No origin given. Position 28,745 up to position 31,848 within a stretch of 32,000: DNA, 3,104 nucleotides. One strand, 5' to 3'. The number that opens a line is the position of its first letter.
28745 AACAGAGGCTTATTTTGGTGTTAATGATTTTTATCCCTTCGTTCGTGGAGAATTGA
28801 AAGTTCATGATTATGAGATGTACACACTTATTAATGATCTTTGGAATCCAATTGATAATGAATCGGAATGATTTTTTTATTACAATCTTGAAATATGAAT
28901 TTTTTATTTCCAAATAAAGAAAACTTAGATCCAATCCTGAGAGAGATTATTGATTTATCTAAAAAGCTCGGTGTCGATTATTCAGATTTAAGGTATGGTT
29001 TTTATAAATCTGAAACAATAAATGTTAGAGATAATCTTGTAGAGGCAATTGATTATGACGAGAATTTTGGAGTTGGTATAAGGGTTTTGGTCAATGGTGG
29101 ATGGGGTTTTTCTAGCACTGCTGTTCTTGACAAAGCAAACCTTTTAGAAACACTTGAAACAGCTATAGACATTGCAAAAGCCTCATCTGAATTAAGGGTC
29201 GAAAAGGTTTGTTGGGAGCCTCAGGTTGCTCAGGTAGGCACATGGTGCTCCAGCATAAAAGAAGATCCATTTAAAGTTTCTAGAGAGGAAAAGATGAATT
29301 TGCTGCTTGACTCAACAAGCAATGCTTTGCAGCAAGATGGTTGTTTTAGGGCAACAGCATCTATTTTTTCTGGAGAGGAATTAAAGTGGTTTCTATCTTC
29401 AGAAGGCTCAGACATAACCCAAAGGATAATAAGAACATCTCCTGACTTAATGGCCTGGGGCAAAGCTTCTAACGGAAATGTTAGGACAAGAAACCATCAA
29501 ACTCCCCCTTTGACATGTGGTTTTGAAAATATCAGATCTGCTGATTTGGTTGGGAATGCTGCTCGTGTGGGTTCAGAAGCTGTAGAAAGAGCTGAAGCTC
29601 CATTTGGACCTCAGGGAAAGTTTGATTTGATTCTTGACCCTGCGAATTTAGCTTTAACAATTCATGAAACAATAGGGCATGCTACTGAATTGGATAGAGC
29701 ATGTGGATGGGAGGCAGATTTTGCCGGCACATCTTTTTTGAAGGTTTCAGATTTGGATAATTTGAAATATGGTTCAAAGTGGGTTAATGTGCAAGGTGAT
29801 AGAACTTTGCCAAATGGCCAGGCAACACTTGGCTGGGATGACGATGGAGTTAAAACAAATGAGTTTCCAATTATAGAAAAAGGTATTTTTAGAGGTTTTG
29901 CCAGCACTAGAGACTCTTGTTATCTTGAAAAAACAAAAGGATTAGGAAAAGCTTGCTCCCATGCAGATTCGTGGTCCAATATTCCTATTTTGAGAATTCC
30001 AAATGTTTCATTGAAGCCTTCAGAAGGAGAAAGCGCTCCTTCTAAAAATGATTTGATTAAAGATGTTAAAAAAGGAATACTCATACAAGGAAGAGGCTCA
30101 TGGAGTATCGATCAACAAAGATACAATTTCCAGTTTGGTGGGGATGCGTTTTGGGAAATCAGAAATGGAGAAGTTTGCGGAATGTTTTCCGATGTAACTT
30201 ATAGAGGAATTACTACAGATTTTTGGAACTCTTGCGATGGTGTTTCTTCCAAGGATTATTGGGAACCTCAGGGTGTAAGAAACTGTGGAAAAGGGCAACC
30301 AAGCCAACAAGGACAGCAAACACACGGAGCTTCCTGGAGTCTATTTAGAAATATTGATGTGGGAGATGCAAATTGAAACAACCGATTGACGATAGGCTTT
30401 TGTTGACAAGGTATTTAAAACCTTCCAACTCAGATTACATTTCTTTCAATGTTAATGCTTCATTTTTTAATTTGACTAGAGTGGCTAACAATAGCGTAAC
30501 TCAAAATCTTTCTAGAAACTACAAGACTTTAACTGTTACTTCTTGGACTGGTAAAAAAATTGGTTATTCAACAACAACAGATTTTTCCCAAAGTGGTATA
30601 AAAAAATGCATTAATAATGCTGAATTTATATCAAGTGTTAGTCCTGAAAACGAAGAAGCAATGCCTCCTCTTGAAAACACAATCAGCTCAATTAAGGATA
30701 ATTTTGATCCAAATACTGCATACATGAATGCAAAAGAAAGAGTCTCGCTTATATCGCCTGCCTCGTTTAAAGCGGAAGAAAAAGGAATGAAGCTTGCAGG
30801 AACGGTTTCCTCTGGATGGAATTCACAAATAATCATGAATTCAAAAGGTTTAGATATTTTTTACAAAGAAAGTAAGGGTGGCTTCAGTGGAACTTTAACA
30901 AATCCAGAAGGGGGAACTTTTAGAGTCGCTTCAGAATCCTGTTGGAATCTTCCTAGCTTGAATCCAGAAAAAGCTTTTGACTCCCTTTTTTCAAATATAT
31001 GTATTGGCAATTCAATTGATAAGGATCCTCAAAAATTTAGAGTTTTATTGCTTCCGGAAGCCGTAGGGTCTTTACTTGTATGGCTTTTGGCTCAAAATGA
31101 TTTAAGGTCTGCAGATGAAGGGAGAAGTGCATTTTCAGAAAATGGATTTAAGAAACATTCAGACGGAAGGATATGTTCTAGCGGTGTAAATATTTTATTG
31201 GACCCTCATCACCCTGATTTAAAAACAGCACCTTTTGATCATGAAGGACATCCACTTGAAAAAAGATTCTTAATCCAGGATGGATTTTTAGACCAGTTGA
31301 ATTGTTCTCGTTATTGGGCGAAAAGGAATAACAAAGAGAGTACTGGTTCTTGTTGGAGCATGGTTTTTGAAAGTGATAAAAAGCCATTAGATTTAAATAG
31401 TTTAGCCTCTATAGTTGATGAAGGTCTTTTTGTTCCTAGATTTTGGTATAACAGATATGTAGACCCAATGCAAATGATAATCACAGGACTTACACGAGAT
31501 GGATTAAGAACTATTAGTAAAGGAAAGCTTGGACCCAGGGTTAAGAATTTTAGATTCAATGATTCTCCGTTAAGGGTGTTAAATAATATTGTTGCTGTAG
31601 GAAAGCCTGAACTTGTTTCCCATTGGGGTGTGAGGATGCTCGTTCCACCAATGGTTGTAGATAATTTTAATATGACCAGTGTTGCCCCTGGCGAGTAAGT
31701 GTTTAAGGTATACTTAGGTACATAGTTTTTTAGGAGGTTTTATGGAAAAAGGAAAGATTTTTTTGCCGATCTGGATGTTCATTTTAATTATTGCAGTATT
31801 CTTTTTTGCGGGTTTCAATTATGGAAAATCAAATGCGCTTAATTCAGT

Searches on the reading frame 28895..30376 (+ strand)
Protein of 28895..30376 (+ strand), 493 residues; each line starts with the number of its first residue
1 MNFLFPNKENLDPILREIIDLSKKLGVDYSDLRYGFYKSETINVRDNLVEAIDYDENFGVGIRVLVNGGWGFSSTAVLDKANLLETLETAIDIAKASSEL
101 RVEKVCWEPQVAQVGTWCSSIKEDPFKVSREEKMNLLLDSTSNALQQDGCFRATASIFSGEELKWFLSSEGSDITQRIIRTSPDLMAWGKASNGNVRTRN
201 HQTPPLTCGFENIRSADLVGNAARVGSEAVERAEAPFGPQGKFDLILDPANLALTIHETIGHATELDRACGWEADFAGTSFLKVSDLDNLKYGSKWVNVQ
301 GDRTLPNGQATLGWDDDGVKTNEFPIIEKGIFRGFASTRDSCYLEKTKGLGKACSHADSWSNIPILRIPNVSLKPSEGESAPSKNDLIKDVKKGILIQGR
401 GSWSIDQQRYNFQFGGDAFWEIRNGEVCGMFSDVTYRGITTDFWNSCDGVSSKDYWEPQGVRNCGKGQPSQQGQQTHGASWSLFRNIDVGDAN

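Call 36: search_protein_families(library=pfam, proteins=[window:28895-30376:+], max_evalue=0.0001)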
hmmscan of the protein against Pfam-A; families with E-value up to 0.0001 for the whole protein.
window:28895-30376:+ (493 aa): 3 families
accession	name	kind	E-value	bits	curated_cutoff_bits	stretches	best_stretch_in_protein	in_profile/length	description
PF19289.4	PmbA_TldD_3rd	-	8.2e-27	94.2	22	1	241-461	2-203/220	PmbA/TldA metallopeptidase C-terminal domain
PF01523.21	PmbA_TldD_1st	-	1.2e-14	54.6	20.9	1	31-94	2-65/65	PmbA/TldA metallopeptidase domain 1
PF19290.4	PmbA_TldD_2nd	-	2.7e-07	31.5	20.9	1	124-234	2-106/109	PmbA/TldA metallopeptidase central domain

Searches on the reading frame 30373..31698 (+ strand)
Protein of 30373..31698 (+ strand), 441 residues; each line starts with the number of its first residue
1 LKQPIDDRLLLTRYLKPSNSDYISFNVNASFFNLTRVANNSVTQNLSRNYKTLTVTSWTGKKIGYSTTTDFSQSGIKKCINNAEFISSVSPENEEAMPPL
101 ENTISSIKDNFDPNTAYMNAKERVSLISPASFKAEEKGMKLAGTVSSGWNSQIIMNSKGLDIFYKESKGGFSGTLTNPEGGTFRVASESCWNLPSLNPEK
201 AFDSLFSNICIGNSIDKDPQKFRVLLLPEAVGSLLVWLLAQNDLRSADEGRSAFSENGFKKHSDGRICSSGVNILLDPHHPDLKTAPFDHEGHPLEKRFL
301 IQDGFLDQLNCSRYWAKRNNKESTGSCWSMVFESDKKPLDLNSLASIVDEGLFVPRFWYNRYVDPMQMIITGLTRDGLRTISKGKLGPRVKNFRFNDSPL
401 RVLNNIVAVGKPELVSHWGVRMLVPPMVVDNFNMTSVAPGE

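Call 36: search_protein_families(library=pfam, proteins=[window:30373-31698:+], max_evalue=0.0001)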
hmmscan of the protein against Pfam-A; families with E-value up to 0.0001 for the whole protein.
window:30373-31698:+ (441 aa): 2 families
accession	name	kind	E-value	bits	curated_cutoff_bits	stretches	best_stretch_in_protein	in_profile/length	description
PF19289.4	PmbA_TldD_3rd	-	1.7e-29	103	22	1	220-435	2-219/220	PmbA/TldA metallopeptidase C-terminal domain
PF01523.21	PmbA_TldD_1st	-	8.8e-06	26.2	20.9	1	34-86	12-64/65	PmbA/TldA metallopeptidase domain 1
